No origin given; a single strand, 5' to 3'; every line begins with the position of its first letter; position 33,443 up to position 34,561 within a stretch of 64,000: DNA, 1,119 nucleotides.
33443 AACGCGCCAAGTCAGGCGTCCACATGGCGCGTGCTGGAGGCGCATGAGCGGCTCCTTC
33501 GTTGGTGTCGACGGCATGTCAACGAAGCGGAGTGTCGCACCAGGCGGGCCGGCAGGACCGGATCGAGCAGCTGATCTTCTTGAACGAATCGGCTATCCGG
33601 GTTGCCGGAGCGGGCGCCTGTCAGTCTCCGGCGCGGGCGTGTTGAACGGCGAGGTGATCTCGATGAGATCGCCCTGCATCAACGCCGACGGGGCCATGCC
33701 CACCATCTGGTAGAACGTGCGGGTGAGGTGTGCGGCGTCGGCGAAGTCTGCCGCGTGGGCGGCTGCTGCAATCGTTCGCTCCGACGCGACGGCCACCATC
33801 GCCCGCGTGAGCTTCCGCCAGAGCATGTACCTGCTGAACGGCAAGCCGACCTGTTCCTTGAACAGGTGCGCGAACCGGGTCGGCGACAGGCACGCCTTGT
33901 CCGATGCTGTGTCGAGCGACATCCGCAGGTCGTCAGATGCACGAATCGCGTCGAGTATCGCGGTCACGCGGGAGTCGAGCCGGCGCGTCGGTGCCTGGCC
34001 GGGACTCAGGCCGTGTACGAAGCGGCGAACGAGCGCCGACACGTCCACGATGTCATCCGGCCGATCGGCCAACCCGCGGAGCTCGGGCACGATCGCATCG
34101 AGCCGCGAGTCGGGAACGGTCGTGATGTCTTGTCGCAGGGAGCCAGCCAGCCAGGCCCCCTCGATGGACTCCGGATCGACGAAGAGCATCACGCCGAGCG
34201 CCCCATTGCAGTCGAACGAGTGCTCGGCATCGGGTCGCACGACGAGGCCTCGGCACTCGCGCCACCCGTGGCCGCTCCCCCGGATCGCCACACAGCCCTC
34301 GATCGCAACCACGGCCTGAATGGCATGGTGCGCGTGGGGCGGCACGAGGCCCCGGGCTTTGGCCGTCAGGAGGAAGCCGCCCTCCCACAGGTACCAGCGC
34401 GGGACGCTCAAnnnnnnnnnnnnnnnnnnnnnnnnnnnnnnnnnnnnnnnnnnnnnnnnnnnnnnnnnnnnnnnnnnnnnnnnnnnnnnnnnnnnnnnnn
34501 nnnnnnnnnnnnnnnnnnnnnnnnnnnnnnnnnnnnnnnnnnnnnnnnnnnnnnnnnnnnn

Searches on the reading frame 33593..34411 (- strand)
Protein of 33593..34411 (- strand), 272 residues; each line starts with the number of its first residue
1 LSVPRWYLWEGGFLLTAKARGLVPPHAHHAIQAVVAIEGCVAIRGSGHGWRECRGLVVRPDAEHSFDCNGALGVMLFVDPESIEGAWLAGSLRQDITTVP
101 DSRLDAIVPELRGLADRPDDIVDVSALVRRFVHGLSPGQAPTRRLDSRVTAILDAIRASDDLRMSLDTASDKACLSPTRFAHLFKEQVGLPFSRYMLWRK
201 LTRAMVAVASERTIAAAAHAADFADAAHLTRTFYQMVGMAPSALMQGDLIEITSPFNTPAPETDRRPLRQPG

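Call 33: search_protein_families(library=pfam, proteins=[window:33593-34411:-], max_evalue=0.001)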
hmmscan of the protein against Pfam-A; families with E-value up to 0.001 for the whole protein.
window:33593-34411:- (272 aa): 2 families
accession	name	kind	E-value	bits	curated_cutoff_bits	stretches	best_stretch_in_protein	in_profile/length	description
PF12833.13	HTH_18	-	1.8e-15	57.4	33.6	1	171-245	3-78/80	Helix-turn-helix domain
PF00165.29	HTH_AraC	-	7.1e-07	29.6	26.6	0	211-245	8-41/42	Bacterial regulatory helix-turn-helix proteins, AraC family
